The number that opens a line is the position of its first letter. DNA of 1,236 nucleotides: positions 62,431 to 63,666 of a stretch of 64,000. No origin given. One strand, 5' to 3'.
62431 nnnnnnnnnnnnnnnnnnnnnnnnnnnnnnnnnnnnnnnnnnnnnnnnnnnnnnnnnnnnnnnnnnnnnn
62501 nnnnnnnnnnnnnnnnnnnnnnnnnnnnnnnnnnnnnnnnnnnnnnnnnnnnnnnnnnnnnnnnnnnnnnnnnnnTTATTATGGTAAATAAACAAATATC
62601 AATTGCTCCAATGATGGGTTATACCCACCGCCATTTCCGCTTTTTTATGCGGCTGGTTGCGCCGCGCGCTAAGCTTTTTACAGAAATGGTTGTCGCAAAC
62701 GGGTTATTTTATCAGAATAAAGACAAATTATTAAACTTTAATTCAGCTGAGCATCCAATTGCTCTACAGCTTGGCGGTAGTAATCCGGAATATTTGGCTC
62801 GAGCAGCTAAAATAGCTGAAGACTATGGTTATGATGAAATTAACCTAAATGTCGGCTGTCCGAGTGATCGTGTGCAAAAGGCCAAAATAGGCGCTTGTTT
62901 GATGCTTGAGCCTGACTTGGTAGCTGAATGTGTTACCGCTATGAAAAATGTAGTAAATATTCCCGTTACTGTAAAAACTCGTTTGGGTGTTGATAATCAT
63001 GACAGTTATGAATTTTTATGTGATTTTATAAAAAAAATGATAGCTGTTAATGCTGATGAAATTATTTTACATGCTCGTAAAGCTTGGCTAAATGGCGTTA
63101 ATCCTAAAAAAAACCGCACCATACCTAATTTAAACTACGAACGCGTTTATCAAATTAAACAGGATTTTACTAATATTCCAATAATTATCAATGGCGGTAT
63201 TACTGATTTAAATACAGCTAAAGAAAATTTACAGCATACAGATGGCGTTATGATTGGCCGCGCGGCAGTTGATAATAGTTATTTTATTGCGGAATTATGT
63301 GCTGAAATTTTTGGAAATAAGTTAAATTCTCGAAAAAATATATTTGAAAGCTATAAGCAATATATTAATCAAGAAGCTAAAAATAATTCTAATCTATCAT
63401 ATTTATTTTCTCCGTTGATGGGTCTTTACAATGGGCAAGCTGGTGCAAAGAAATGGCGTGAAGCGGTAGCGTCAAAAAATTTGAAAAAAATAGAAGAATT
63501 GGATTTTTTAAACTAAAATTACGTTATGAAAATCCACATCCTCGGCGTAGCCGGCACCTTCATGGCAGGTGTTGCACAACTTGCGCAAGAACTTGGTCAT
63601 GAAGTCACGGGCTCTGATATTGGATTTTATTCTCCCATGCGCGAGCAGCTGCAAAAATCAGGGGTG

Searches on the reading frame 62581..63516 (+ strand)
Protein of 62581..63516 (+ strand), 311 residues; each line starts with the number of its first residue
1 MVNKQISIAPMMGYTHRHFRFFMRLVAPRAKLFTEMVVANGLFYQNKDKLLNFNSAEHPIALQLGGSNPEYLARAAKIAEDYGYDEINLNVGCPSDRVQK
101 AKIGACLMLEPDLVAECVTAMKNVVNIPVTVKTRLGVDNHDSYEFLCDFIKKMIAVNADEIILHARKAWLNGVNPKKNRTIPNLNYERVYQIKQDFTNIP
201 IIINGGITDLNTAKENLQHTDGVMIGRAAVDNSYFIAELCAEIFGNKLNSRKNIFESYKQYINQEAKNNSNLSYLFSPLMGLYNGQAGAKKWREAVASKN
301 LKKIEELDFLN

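Call 5: search_protein_families(library=pfam, proteins=[window:62581-63516:+])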
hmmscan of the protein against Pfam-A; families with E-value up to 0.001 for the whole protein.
window:62581-63516:+ (311 aa): 3 families
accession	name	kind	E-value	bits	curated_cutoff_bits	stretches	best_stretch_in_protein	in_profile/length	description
PF01207.24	Dus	-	1.6e-78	264.4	20.4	1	8-300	2-293/311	Dihydrouridine synthase (Dus)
PF00977.27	His_biosynth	-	2.4e-06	27.6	23.6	1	185-245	61-121/228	Histidine biosynthesis protein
PF01180.27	DHO_dh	-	0.00081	19.1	27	0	58-218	95-260/291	Dihydroorotate dehydrogenase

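Call 19: find_encoding_contigs(protein=window:62581-63516:+, flank=10000)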
Protein window:62581-63516:+ (311 aa): no gene with exactly this product is on record in the collection.

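Call 22: find_related_loci(query=window:62581-63516:+, collection=genome_contigs, flank=10000)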
Query window:62581-63516:+ (311 aa) in genome_contigs; peptide patterns used: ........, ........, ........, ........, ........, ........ (x = any residue, [..] = any of these).
458 stretches matched a pattern; 380 encode a relative of the query (tblastn E <= 1e-3); the best 80 are kept; 80 distinct loci.
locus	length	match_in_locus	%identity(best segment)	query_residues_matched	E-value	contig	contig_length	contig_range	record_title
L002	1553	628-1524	53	6-302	2e-119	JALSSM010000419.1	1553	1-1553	MAG: Gammaproteobacteria bacterium isolate 356-308_metabat2_scaf2bin.056 356-308_scaffold_72101_c1, whole genome shotgun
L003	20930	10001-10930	50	2-311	1e-107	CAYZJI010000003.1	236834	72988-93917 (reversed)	MAG TPA_asm: uncultured Enterobacteriaceae bacterium isolate SRP237561_co1_343 genome assembly, contig: NODE_46_length_2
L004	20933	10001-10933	50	3-308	8e-106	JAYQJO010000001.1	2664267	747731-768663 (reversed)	MAG: Pseudomonadota bacterium isolate SD4487_NP_metabat_bins_2.tsv.068 contig_8771_pilon, whole genome shotgun sequence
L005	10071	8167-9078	49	2-303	5e-105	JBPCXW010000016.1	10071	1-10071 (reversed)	MAG: Gammaproteobacteria bacterium isolate MAG_seacave_26 S1Ck127_11864562, whole genome shotgun sequence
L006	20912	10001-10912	50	2-303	1e-104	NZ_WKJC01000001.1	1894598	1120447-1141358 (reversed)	Kangiella sp. HZ709 NODE_1_length_1894598_cov_138.694068, whole genome shotgun sequence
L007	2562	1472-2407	49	2-311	1e-108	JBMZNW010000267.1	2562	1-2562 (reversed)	MAG: Gammaproteobacteria bacterium isolate ME_XS_2212_1_bin57 ME_XS_2212_1_bin57_268, whole genome shotgun sequence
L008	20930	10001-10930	48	3-310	2e-104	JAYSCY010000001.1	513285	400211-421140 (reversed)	MAG: Permianibacter sp. isolate ZZ2_ZZA245_bin.51 NODE_3_length_513285_cov_23.965596, whole genome shotgun sequence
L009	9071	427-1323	51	6-303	4e-104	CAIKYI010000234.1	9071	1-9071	MAG: uncultured Methylobacter sp. isolate KTt_bin-1808 genome assembly, contig: bin-1808:234/805, whole genome shotgun s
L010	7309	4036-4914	52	3-293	2e-103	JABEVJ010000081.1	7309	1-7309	MAG: Legionellales bacterium isolate MAG 29 k99_491955, whole genome shotgun sequence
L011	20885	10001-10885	51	1-293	1e-102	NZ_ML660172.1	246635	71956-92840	Aliikangiella coralliicola strain M105 Scaffold13, whole genome shotgun sequence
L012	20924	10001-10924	51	6-306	4e-102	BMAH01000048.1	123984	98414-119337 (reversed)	Gammaproteobacteria bacterium BBSC-SA02 DNA, sequence048, whole genome shotgun sequence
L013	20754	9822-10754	49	2-310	3e-102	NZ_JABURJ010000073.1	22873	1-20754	MAG: Kangiella sp. isolate Bin_2 NODE_554_length_22873_cov_204.99, whole genome shotgun sequence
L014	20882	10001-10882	53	7-299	9e-102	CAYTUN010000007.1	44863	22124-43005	MAG TPA_asm: uncultured Gammaproteobacteria bacterium isolate SRP242652_co2_14 genome assembly, contig: NODE_995_length_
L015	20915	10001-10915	48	1-303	6e-102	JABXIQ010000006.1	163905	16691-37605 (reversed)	MAG: Kangiellaceae bacterium isolate HF-Din12 c_000000021616, whole genome shotgun sequence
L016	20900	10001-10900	51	7-307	6e-102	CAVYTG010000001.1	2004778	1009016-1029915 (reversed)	MAG: uncultured Gammaproteobacteria bacterium isolate MFD01721.bin.1.268 genome assembly, contig: contig_1331, whole gen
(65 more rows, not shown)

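Call 48: find_related_loci(query=window:62581-63516:+, collection=metagenome_contigs, flank=10000)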
Query window:62581-63516:+ (311 aa) in metagenome_contigs; peptide patterns used: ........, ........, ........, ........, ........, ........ (x = any residue, [..] = any of these).
559 stretches matched a pattern; 438 encode a relative of the query (tblastn E <= 1e-3); the best 80 are kept; 80 distinct loci.
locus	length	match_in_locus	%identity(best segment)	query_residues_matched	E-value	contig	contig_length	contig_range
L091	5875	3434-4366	49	2-310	1e-107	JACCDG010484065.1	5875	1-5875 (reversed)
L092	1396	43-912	54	6-294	2e-114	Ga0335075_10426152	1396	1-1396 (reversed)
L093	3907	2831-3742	51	1-303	1e-106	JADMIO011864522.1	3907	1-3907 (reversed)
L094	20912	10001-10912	51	1-303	1e-105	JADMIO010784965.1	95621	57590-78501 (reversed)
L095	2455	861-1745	51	1-293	1e-108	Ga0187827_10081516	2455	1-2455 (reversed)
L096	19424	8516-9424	51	2-302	5e-104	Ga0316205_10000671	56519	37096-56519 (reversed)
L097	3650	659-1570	50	1-302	3e-105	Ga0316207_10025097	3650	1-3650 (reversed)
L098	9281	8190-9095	49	3-302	8e-103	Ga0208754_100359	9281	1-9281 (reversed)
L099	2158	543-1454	49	2-303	9e-108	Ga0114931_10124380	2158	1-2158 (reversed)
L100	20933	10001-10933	49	2-310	8e-102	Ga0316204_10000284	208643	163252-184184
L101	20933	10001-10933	49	2-310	8e-102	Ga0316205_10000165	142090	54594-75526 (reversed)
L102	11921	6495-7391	49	1-297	2e-101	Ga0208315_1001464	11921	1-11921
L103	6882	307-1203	49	1-297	2e-101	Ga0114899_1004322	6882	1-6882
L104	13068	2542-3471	48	3-310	3e-101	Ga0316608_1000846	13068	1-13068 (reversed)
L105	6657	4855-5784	48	3-310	3e-101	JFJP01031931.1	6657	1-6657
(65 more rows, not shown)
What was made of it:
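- Tried and rejected: Synteny in IS-free relatives: the best DusA relatives are 53-54% identical in both collections (calls 22, 48).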
